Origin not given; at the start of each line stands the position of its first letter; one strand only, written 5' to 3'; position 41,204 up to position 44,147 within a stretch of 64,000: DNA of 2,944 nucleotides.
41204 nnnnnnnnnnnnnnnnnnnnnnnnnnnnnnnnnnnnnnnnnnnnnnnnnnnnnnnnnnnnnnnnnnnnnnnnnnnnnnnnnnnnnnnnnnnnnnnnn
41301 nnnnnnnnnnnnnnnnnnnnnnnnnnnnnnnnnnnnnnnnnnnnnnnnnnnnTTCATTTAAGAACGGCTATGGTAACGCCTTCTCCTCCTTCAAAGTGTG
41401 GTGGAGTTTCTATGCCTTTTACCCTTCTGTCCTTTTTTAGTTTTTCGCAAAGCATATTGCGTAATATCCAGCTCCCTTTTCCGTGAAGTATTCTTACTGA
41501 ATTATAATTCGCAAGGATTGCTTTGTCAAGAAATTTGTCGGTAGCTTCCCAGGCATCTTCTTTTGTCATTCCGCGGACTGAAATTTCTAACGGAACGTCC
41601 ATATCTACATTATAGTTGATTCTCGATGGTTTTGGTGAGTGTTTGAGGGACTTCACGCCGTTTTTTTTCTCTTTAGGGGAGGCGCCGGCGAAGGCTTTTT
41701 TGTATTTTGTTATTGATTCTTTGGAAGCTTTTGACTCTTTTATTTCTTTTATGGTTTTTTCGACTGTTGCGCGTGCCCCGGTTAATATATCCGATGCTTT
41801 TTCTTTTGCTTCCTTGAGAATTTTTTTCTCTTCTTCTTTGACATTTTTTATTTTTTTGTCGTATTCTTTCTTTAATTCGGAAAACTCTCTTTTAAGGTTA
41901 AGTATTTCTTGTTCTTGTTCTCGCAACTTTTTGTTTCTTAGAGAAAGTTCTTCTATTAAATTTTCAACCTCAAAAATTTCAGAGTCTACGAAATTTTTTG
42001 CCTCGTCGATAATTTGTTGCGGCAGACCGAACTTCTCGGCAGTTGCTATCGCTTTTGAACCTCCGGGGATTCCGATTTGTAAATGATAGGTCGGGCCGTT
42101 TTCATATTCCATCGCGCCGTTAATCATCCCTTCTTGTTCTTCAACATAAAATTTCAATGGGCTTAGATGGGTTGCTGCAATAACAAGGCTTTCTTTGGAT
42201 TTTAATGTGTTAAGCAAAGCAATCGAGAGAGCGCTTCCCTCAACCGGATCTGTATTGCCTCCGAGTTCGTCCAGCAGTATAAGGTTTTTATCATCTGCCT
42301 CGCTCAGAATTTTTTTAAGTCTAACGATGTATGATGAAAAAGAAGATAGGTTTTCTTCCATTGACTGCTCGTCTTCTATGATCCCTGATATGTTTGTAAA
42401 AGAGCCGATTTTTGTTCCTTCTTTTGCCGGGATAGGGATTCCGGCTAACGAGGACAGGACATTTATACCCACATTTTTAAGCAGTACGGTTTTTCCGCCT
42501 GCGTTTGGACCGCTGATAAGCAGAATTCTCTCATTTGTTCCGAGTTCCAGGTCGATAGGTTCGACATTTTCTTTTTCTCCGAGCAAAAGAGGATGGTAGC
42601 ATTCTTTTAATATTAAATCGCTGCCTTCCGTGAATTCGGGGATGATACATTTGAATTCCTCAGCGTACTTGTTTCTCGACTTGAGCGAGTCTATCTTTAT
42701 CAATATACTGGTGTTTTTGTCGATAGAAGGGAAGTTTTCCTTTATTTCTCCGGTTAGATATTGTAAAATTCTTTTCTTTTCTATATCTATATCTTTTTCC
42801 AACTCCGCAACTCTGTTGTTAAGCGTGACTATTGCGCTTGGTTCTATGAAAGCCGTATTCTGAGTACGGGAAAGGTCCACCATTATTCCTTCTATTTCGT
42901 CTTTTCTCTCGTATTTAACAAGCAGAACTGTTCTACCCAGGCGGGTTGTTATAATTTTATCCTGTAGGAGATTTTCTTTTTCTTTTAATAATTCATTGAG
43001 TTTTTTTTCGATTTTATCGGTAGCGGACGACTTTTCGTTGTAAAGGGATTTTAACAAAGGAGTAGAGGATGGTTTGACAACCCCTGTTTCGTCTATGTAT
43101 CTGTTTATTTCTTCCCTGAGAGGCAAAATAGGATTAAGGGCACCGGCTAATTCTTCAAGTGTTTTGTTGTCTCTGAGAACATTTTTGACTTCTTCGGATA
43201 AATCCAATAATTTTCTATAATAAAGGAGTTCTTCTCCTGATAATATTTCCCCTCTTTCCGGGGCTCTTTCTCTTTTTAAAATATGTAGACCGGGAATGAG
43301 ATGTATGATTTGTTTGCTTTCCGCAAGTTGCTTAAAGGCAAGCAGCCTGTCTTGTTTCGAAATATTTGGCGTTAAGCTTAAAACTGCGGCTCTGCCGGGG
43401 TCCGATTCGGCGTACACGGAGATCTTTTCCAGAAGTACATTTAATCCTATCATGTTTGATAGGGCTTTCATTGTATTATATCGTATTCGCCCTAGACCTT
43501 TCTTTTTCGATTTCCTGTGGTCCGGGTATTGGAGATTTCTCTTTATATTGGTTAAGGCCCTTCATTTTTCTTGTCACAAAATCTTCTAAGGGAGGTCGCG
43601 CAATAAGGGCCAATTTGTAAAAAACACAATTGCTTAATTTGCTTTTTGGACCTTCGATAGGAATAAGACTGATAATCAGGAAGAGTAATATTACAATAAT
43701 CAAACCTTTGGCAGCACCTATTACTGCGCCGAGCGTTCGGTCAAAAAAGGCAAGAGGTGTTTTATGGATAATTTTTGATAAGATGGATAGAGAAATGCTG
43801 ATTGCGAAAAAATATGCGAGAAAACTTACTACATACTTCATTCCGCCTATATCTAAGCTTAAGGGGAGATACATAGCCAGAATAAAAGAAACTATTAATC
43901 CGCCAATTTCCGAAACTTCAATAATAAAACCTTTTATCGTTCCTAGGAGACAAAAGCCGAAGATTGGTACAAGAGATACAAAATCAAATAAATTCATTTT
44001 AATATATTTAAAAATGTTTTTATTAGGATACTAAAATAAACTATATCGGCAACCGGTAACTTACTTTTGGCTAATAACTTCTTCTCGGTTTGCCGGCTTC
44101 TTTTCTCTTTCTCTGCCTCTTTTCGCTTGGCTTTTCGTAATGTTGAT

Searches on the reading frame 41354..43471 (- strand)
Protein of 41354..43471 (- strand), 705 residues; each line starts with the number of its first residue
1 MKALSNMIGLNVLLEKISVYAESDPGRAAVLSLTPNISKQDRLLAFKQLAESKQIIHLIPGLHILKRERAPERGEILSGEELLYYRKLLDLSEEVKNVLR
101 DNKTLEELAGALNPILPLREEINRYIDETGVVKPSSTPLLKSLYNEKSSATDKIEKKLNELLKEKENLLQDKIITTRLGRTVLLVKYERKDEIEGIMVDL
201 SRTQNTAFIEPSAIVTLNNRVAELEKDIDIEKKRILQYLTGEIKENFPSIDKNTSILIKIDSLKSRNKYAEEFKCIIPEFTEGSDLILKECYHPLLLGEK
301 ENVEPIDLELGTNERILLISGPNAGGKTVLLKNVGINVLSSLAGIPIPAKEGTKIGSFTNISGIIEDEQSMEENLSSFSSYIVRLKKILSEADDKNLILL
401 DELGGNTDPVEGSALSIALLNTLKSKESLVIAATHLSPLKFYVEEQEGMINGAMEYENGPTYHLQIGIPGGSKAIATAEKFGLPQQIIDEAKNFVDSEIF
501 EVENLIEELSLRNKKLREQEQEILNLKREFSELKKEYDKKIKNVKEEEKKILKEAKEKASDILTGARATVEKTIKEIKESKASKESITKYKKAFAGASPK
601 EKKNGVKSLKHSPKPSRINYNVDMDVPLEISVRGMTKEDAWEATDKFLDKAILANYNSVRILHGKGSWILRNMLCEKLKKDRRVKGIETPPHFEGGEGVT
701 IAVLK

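Call 13: search_protein_families(library=pfam, proteins=[window:41354-43471:-])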
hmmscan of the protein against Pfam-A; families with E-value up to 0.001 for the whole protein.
window:41354-43471:- (705 aa): 3 families
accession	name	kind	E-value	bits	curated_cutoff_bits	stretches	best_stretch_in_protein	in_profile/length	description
PF00488.27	MutS_V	-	2.3e-23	83.6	30.2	1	318-495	2-184/188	MutS domain V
PF01713.27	Smr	-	3.6e-19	69.1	25.7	1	631-705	2-77/77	Smr domain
PF11570.13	E2R135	-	0.00068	20.4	21.4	0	532-593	5-68/136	Coiled-coil receptor-binding R-domain of colicin E2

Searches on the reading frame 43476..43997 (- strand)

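Call 90: search_protein_families(library=pfam, proteins=[window:43476-43997:-], max_evalue=0.0001)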
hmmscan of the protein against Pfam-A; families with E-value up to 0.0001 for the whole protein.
window:43476-43997:- (173 aa): 1 family
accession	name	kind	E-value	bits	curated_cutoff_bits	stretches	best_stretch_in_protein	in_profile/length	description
PF02674.22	Colicin_V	-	2.2e-16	60.6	29.3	1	4-129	1-138/144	Colicin V production protein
